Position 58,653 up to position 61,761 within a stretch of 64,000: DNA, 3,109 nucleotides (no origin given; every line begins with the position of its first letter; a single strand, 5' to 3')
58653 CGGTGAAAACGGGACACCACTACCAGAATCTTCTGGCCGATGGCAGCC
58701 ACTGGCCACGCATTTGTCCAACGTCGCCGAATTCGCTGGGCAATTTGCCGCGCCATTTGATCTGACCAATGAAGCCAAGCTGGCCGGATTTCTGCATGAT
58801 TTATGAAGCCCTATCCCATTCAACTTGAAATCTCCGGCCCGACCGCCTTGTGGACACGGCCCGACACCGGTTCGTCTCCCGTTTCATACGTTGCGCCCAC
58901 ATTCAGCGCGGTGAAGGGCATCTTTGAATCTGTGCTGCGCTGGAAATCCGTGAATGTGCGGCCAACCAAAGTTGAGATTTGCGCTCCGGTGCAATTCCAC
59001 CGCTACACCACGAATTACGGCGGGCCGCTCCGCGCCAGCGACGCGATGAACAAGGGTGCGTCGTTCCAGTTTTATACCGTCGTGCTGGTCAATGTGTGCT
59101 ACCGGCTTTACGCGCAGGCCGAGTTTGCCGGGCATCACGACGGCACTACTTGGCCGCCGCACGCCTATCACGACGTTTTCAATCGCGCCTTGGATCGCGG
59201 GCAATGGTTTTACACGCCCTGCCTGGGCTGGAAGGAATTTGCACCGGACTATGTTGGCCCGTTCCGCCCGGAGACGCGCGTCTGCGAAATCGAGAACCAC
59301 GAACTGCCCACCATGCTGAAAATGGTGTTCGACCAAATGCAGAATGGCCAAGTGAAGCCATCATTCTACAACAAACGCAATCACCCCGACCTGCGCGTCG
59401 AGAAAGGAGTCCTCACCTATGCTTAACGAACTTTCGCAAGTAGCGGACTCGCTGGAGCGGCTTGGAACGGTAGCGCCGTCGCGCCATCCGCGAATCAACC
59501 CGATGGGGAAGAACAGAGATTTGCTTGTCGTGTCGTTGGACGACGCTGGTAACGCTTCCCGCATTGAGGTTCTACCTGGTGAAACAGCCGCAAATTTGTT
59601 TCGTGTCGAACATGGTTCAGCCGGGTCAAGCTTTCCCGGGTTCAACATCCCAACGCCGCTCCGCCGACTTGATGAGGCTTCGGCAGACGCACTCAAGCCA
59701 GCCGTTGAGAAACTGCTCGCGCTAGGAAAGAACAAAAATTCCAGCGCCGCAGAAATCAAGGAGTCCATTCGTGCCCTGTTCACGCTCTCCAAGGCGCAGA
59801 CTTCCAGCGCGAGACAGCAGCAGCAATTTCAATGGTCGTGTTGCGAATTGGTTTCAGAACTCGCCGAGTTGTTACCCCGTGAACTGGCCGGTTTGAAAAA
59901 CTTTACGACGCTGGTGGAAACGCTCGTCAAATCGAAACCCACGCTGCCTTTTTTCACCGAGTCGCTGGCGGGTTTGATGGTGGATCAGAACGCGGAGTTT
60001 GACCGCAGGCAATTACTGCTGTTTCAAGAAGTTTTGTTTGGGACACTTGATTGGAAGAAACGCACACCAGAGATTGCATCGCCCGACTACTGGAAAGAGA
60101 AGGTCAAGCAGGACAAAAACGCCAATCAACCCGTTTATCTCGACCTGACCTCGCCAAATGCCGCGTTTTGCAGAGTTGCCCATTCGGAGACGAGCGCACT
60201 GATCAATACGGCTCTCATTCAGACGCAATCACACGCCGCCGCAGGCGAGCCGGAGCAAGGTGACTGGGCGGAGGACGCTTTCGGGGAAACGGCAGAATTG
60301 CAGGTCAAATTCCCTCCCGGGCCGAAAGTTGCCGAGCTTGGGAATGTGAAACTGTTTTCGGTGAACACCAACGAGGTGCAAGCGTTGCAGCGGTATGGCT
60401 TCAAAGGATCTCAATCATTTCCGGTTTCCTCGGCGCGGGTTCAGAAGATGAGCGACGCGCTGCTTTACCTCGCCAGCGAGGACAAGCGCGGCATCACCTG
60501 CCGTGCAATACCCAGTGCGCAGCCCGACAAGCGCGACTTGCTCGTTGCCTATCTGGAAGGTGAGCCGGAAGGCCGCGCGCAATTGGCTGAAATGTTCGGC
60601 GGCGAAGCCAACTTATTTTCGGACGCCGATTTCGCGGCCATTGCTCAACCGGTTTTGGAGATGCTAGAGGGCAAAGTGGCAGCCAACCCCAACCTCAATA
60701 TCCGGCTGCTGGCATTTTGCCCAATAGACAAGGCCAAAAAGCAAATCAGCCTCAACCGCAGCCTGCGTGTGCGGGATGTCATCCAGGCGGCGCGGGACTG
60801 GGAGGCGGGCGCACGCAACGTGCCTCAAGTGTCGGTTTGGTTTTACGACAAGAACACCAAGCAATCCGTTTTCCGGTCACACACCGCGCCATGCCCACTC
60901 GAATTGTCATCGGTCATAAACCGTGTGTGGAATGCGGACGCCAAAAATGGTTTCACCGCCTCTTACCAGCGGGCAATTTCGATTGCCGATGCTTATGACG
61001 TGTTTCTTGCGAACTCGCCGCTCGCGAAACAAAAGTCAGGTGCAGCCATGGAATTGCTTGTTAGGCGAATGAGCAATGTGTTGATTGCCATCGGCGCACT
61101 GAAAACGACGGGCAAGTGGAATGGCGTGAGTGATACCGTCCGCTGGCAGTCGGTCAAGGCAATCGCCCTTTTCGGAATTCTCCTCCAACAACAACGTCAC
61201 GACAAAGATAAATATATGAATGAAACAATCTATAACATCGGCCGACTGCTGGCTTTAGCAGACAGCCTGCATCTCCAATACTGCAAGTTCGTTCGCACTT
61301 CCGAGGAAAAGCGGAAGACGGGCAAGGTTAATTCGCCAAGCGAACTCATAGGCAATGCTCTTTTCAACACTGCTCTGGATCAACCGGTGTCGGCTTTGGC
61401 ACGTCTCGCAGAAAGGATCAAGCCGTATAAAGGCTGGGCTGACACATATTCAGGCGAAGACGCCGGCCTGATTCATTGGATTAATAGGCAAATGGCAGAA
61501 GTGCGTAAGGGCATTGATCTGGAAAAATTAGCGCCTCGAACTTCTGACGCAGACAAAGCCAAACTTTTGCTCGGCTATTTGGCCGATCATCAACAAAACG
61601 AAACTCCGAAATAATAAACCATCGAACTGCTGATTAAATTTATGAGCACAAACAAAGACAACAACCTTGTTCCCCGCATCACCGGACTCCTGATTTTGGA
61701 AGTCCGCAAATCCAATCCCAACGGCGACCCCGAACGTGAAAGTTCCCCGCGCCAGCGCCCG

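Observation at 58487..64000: Rearranged type I-C-like cas cluster (cas3 stub, cas5c, cas8c, cas7c, full cas3) beside an ICE maintenance module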

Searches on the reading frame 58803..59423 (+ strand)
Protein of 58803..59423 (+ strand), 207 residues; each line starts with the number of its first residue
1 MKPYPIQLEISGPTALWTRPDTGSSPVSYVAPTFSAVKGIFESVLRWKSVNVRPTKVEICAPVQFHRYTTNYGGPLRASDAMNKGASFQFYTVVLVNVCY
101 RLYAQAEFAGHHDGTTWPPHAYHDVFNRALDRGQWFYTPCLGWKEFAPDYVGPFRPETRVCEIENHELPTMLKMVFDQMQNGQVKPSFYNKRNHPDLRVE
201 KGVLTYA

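Call 6: search_protein_families(library=ncbifam, proteins=[window:58803-59423:+], max_evalue=0.1)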
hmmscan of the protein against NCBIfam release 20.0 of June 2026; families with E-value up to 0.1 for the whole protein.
window:58803-59423:+ (207 aa): 3 families
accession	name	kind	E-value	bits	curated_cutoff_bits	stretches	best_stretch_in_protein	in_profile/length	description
TIGR01876.1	cas_Cas5d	exception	3.9e-12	46.7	85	1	8-173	1-165/203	type I-C CRISPR-associated protein Cas5c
TIGR02593.1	CRISPR_cas5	subfamily_domain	3.9e-07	29.7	17.8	1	6-45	2-41/43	CRISPR-associated protein Cas5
TIGR02592.1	cas_Cas5h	exception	0.0055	16.4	97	1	7-146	4-141/241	type I-B CRISPR-associated protein Cas5b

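Call 7: search_protein_families(library=pfam, proteins=[window:58803-59423:+], max_evalue=0.1)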
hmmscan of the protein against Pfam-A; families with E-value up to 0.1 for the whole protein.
window:58803-59423:+ (207 aa): 1 family
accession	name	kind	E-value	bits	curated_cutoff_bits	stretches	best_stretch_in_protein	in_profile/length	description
PF09704.15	Cas_Cas5d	-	2.1e-12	47.9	23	1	6-167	2-165/217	CRISPR-associated protein (Cas_Cas5)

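Call 8: search_protein_families(library=padloc, proteins=[window:58803-59423:+], max_evalue=0.1)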
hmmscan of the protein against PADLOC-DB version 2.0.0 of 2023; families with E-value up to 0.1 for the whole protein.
window:58803-59423:+ (207 aa): 10 families
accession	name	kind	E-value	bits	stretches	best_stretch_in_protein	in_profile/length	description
PDLC01264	Cas5c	-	1.3e-23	82.2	1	6-191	1-168/178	CAS-I-C; effector_G5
PDLC01365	Cas5c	-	1.3e-23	82.2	1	6-191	1-168/178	CAS-I-C; effector_G5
PDLC01644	Cas5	-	3.8e-14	51.5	1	7-151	3-138/192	CAS-I; effector_G5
PDLC01306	Cas5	-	3.7e-13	48.1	1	8-191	3-163/174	CAS-I; effector_G5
PDLC00948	Cas5c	-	1e-12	46.7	1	8-173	1-165/203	"CRISPR-associated protein Cas5, subtype I-C/DVULG"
PDLC00950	Cas5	-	1e-07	29.7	1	6-45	2-41/43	CRISPR-associated protein Cas5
PDLC02096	Cas5b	-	1.3e-06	26.2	1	9-148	7-135/223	-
PDLC01432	Cas5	-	4.2e-05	21.9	1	7-177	5-160/211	CAS-I-B; effector_G5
PDLC01305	Cas5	-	0.00097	17.2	1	6-45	1-40/174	CAS-I-B; effector_G5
PDLC00951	Cas5b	-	0.0015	16.4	1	7-146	4-141/241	"CRISPR-associated protein Cas5, subtype I-B/HMARI"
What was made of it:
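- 58803..59426 (+): cas5 of the divergent I-C branch (cas5v). It is the first gene of the swapped-in cassette. PADLOC Cas5c 1e-23 and Pfam Cas_Cas5d 2e-12, but below the NCBIfam Cas5c cut-off (46.7 vs 85) (calls 6-8).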

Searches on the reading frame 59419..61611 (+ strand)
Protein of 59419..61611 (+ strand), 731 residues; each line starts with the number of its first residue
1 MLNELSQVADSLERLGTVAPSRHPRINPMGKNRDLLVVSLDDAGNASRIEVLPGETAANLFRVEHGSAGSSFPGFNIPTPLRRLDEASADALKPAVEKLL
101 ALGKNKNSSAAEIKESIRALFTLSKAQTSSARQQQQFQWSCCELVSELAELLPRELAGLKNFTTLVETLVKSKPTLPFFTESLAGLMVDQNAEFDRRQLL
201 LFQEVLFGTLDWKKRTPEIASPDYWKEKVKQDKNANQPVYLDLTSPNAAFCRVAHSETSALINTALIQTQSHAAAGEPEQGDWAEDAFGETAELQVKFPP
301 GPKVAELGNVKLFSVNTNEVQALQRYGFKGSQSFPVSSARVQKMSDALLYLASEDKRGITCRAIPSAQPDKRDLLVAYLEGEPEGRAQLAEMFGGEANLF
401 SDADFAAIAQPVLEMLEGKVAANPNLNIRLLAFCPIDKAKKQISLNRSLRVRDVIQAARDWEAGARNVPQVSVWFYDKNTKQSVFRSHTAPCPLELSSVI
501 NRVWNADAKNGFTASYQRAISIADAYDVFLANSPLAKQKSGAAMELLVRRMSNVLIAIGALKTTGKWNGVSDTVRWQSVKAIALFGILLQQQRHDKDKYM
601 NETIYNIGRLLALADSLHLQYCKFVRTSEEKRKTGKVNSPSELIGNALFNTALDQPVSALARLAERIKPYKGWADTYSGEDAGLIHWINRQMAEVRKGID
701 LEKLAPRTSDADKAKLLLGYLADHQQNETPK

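Call 6: search_protein_families(library=ncbifam, proteins=[window:59419-61611:+], max_evalue=0.1)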
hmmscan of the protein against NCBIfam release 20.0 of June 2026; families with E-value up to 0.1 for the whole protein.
window:59419-61611:+ (731 aa): 1 family
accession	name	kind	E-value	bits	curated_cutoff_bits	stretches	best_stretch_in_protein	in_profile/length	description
TIGR01863.1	cas_Csd1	equivalog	4.3e-07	28.9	218.65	1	597-724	469-577/588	type I-C CRISPR-associated protein Cas8c/Csd1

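Call 7: search_protein_families(library=pfam, proteins=[window:59419-61611:+], max_evalue=0.1)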
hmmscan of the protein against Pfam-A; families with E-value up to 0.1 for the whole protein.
window:59419-61611:+ (731 aa): 1 family
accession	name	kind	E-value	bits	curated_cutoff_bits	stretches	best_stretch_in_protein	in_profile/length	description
PF09709.15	Cas_Csd1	-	1.7e-06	27.5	27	1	597-725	447-556/559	CRISPR-associated protein (Cas_Csd1)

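Call 8: search_protein_families(library=padloc, proteins=[window:59419-61611:+], max_evalue=0.1)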
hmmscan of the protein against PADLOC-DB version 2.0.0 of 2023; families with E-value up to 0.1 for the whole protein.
window:59419-61611:+ (731 aa): 5 families
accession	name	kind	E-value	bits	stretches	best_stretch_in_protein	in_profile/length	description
PDLC01562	Cas8c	-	4.2e-121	403.9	1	1-729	1-648/658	CAS-I-C; effector_LS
PDLC01647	Cas8c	-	3.4e-09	34.1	1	300-725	182-522/525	CAS-I-C; effector_LS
PDLC01255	Cas8c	-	7.9e-09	32.9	2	597-725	414-518/527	CAS-I-C; effector_LS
PDLC01370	Cas8c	-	2.9e-08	30.8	2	597-726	431-534/537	CAS-I-C; effector_LS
PDLC00970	Cas8c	-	1.1e-07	28.9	1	597-724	469-577/588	"CRISPR-associated protein Cas8c/Csd1, subtype I-C/DVULG"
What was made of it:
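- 59419..61614 (+): cas8c of the divergent branch (731 aa). Met600 is invariant at the start of the only region that matches Csd1. NCBIfam and Pfam Csd1 match only residues 597-725 (calls 6-8).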

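Call 16: find_homologous_proteins(query=window:59419-61611:+, max_evalue=0.00001)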
Query window:59419-61611:+ (731 aa): 233 proteins with E <= 0.00001 among 8000 candidates; the best 120 are listed.
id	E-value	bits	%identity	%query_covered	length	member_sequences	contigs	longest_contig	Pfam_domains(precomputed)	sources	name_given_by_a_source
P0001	0.0e+0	1630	100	100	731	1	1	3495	PF09709.16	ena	-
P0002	0.0e+0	1625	100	100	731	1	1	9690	PF09709.16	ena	-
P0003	0.0e+0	1571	100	96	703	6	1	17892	PF09709.16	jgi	jgi:hypothetical protein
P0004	0.0e+0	1317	82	100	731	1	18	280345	-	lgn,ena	-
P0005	0.0e+0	1317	83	100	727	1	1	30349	-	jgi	jgi:hypothetical protein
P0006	0.0e+0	1308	81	100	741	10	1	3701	-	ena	-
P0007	0.0e+0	1298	82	100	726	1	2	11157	-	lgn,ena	-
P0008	0.0e+0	1291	81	100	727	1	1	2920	-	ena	-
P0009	0.0e+0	1291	80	100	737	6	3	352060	-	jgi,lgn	jgi:hypothetical protein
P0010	0.0e+0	1283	81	100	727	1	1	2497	-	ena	-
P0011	0.0e+0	1277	80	100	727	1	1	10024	-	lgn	-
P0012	0.0e+0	1269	80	100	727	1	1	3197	-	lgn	-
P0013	0.0e+0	1265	80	100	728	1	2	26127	-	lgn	-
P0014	0.0e+0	1263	79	100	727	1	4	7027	-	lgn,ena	-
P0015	0.0e+0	1260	80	100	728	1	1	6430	-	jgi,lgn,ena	-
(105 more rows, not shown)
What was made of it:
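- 59419..61614 (+): There are 233 homologue clusters (call 16).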

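Call 18: find_related_loci(query=A2, collection=genome_contigs, flank=10000)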
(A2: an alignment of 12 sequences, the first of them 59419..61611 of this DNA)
Query A2 (731 aa) in genome_contigs; peptide patterns used: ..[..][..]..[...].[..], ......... (x = any residue, [..] = any of these).
164 stretches matched a pattern; 39 encode a relative of the query (tblastn E <= 1e-3); 37 distinct loci.
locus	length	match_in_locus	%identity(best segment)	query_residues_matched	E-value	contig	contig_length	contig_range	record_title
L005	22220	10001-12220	81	1-731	0e+0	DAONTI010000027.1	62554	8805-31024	MAG TPA_asm: Verrucomicrobiota bacterium isolate AMR_MDS_4256 NODE_495_length_62554_cov_26.310005, whole genome shotgun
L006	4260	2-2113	79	23-731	0e+0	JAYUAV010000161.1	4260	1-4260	MAG: Verrucomicrobiota bacterium isolate GFS_6609 GFS_6609_160, whole genome shotgun sequence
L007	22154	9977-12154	78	1-731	0e+0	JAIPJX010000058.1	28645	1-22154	MAG: Verrucomicrobia bacterium isolate Tobar12.5m-G45 Tobar12-5m-C1124, whole genome shotgun sequence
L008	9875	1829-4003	78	1-731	0e+0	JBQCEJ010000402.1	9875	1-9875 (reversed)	MAG: Verrucomicrobiota bacterium isolate bin124 k141_4992296, whole genome shotgun sequence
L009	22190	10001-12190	72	1-725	0e+0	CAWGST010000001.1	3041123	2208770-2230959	MAG: uncultured Verrucomicrobiae bacterium isolate MFD05580.bin.1.36 genome assembly, contig: contig_2078, whole genome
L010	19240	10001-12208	68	1-731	0e+0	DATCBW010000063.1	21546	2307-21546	MAG TPA_asm: Verrucomicrobiia bacterium isolate SMAG_U7683 k141_439252, whole genome shotgun sequence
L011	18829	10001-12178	63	1-731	0e+0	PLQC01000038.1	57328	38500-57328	MAG: Limisphaerales bacterium isolate bog_1460 73.20120700_S2X.40_contig_1101, whole genome shotgun sequence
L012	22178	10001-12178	64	2-729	0e+0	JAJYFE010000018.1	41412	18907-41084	MAG: Planctomycetota bacterium isolate DBS1-1.bin91 NODE_1402_length_41412_cov_1.959138, whole genome shotgun sequence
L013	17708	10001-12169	63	1-731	0e+0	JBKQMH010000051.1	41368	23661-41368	MAG: Verrucomicrobiia bacterium isolate CRr3G3H3I__bin_98 CRr3G3H3I_000000077154, whole genome shotgun sequence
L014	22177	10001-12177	76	1-731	0e+0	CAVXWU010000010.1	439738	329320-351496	MAG: uncultured Verrucomicrobiae bacterium isolate MFD04944.bin.1.206 genome assembly, contig: contig_33868, whole genom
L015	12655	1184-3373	55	1-731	0e+0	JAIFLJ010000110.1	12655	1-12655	MAG: bacterium isolate bin_182 scaffold_6581, whole genome shotgun sequence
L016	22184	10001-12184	53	1-728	0e+0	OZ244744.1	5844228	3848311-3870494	MAG: Candidatus Latescibacterota bacterium isolate aa5cf8e5-2ee9-4ccc-9d1f-80a1aaad70af genome assembly, chromosome: 1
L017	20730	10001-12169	53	1-728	0e+0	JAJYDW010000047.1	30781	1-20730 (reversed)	MAG: Planctomycetota bacterium isolate DBS1-1.bin122 NODE_2304_length_30781_cov_3.546943, whole genome shotgun sequence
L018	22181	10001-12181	51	1-729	0e+0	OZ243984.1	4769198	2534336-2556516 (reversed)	MAG: uncultured Candidatus Binatia bacterium isolate 31174faa-af5d-46df-8d7f-4a8f69c76524 genome assembly, chromosome: 1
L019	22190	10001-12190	52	1-727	0e+0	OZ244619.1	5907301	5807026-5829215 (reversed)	MAG: Candidatus Latescibacterota bacterium isolate 42df25b2-3f2b-47dc-af7c-4916403e88f0 genome assembly, chromosome: 1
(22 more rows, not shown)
